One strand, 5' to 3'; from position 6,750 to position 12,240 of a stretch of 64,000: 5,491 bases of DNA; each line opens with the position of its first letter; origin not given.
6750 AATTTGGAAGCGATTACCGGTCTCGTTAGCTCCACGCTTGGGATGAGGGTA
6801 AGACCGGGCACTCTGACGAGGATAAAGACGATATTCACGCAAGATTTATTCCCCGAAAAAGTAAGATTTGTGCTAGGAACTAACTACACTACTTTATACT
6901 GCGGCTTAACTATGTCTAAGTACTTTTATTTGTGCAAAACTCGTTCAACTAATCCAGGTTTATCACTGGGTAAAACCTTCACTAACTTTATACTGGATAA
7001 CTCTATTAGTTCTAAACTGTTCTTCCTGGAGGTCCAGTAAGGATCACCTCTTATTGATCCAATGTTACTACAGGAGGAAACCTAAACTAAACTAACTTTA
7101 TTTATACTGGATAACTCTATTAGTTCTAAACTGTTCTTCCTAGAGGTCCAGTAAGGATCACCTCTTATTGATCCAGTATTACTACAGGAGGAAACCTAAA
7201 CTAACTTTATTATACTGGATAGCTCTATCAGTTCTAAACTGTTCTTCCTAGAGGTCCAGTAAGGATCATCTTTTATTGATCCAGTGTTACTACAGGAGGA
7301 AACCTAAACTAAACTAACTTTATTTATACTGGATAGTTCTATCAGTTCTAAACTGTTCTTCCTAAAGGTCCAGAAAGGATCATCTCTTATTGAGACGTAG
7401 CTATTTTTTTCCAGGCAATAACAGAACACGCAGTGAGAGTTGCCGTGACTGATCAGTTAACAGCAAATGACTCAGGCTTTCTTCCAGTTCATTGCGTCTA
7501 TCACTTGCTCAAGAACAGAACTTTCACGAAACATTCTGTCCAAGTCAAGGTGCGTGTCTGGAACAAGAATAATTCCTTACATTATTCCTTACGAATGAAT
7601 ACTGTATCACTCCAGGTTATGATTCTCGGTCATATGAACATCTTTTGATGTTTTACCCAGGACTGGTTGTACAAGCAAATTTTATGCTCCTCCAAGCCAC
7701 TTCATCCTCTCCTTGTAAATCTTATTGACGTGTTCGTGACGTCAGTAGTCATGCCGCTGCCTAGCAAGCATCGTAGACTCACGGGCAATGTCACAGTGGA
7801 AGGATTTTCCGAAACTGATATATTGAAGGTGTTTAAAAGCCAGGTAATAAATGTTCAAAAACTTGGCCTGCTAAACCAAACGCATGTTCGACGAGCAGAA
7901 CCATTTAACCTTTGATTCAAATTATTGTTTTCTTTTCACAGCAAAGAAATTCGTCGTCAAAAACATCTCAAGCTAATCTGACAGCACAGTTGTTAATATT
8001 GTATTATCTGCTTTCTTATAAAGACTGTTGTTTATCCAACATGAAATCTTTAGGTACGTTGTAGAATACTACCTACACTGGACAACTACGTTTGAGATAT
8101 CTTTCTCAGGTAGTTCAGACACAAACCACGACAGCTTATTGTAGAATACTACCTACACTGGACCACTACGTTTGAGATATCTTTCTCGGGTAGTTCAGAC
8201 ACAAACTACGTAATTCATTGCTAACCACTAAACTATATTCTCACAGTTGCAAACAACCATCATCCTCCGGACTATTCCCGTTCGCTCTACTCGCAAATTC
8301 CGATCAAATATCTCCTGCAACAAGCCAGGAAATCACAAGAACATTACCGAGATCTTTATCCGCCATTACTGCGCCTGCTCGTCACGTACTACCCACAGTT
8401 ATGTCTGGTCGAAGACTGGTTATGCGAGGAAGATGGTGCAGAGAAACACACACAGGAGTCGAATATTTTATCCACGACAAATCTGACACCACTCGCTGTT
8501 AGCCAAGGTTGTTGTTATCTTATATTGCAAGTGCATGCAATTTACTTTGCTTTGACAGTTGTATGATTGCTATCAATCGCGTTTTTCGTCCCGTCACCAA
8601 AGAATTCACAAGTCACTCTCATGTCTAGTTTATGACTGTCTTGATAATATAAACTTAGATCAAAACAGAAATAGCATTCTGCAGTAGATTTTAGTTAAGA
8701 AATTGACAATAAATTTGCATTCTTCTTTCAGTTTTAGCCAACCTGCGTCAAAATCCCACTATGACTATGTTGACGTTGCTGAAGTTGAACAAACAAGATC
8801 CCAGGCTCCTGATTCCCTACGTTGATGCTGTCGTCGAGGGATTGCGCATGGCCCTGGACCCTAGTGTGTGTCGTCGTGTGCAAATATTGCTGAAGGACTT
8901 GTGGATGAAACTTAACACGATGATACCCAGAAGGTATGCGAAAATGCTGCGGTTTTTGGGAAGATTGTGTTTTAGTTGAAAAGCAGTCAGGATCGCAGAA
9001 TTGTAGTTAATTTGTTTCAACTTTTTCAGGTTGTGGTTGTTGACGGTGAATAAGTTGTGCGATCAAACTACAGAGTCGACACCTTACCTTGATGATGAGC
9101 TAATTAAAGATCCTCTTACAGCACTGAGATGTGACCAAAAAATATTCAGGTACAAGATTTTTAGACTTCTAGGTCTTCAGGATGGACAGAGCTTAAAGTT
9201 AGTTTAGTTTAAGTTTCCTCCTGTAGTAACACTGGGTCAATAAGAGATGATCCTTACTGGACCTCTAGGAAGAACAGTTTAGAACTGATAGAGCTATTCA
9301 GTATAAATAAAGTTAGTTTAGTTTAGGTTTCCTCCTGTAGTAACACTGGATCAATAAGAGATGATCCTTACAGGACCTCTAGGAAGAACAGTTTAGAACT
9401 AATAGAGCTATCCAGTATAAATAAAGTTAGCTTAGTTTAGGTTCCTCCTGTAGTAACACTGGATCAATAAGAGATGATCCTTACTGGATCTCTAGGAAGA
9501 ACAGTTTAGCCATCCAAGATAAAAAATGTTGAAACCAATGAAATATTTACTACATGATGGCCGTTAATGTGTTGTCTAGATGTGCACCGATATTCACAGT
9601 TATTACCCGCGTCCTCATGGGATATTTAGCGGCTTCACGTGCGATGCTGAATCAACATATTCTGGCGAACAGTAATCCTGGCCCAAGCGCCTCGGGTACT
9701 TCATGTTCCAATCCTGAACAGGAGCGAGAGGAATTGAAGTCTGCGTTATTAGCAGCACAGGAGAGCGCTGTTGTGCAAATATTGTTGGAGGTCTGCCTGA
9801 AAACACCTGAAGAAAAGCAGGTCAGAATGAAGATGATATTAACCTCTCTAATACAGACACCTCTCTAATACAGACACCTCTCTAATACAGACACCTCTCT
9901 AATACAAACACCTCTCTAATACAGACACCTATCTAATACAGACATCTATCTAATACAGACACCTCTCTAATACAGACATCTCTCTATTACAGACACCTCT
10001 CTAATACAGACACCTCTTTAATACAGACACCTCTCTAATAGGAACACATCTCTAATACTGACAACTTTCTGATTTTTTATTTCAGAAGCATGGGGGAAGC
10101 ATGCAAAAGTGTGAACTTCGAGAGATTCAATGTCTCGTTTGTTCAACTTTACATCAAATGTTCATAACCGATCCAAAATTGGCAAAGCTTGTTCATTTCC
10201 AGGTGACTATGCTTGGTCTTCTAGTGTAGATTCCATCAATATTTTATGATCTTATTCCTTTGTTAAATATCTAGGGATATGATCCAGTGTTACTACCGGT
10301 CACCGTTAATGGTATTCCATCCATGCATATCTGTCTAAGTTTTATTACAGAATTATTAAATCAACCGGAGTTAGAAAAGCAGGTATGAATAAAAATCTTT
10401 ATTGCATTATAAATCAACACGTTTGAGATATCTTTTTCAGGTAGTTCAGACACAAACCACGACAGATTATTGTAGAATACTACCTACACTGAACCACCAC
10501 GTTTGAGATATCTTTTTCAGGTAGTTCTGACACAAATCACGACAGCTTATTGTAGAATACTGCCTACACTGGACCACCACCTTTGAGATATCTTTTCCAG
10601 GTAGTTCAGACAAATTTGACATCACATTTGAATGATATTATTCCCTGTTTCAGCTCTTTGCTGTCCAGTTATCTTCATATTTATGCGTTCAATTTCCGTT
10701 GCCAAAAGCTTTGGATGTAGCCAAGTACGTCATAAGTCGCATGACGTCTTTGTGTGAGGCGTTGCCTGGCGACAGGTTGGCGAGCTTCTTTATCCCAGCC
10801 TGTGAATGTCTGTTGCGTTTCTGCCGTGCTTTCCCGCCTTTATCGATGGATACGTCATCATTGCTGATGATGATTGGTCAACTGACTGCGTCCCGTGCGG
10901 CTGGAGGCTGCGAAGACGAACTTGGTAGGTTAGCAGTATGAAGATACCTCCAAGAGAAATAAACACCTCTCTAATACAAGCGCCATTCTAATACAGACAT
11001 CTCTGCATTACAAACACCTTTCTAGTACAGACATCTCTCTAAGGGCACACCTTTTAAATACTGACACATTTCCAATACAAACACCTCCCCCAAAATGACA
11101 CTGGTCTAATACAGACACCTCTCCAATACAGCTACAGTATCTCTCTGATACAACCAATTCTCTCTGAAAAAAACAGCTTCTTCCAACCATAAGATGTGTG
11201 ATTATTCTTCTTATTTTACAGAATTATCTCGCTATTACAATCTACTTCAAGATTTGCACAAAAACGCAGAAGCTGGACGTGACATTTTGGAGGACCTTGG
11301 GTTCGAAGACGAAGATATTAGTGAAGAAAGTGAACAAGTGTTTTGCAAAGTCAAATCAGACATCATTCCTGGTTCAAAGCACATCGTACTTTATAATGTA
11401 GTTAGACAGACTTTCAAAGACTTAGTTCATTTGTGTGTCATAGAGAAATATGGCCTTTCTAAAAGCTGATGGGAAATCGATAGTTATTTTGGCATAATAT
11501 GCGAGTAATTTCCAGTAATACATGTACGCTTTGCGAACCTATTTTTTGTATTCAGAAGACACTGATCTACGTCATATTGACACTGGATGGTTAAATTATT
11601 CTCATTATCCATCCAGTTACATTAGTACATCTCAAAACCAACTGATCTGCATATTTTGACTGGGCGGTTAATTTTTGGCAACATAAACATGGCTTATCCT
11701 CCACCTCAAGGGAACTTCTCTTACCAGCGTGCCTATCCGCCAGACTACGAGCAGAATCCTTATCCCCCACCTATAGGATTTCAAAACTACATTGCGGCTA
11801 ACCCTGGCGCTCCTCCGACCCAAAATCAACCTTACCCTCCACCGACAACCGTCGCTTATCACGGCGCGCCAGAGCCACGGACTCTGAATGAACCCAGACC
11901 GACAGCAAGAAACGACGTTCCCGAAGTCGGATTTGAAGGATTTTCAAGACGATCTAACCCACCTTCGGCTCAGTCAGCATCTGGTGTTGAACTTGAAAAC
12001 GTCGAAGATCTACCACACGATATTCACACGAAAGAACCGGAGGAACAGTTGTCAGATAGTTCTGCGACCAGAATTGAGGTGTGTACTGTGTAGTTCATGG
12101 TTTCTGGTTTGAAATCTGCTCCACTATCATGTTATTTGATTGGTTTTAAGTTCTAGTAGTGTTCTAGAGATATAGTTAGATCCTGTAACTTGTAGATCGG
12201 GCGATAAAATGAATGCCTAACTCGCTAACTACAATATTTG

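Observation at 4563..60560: Dispersed family of repeats of about 115 bp that always occur as short local tandem arrays in introns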

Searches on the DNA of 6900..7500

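Call 18: search_rna_families(source=window, start=6900, end=7500, threshold=evalue, max_evalue=10, show_alignments=3)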
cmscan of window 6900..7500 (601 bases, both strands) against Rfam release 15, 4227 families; matches with E-value up to 10: 2.
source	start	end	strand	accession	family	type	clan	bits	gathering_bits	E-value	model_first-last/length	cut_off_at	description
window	7086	7148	+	RF01685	6S-Flavo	Gene; sRNA;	-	19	85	7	1-108/108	no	6S-Flavo RNA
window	7024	7078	+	RF01547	TB6Cs1H3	Gene; snRNA; snoRNA; HACA-box;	-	14.6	40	5.7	1-64/64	no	Trypanosomatid snoRNA TB6Cs1H3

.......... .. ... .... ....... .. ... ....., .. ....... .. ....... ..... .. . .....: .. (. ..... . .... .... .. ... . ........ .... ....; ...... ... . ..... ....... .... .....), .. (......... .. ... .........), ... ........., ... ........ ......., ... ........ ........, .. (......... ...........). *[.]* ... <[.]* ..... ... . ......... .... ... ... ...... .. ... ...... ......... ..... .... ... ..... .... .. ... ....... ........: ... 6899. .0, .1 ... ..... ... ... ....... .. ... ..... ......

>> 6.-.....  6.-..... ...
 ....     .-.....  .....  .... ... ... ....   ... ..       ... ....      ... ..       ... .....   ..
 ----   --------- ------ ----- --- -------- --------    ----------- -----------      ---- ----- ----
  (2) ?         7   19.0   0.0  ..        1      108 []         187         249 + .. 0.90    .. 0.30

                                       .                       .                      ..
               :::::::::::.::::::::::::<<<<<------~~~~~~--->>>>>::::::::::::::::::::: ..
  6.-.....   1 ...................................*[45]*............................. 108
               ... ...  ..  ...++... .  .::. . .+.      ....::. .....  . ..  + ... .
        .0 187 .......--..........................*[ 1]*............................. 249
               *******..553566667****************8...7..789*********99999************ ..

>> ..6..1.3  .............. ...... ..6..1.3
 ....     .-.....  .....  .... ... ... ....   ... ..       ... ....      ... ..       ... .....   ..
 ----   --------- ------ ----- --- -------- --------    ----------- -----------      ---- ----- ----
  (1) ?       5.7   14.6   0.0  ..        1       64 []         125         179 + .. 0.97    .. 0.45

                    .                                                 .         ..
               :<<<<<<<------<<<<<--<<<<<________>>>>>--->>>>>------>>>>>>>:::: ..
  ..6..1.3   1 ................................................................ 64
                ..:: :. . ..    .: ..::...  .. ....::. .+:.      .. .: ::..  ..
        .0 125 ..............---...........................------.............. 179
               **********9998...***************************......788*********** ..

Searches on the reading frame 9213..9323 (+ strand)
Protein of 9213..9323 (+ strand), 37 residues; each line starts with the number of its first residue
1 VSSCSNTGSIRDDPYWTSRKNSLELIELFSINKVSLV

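Call 79: search_protein_representatives(protein=window:9213-9323:+)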
Query: 37 residues. Proteins with E-value up to 0.001 (for the whole library): 621; up to 1e-10: 222; up to 1e-30: 1. The best 150 are listed.
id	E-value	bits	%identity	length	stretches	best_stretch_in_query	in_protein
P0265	2.2e-40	145.0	87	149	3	1-36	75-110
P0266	3.2e-30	114.4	84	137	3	2-37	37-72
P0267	6.4e-29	110.4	82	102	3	1-37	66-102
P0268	1.1e-28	109.7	82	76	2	1-37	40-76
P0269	5.5e-28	107.6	91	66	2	1-37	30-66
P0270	2.4e-27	105.7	88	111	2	1-37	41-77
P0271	6.1e-27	104.5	91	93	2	2-35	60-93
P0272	2.7e-26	102.5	81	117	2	1-37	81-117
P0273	5.2e-26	101.7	81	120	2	1-37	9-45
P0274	8.4e-26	101.0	89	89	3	1-37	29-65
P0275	1.0e-25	100.8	81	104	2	1-37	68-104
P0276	1.6e-25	100.2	88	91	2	1-37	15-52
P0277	2.9e-25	99.4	84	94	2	1-36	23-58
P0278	9.4e-25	97.9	76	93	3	1-37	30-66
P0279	1.1e-24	97.7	78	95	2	1-37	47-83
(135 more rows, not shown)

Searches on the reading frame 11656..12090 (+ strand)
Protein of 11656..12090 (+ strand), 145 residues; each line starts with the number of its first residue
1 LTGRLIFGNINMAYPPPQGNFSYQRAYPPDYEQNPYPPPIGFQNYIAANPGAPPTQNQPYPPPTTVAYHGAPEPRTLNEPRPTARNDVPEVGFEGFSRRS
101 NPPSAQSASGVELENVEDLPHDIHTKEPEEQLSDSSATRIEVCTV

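Call 78: search_protein_families(library=pfam, proteins=[window:11656-12090:+], max_evalue=0.01)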
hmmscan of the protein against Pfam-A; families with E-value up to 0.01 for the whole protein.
window:11656-12090:+ (145 aa): 0 families
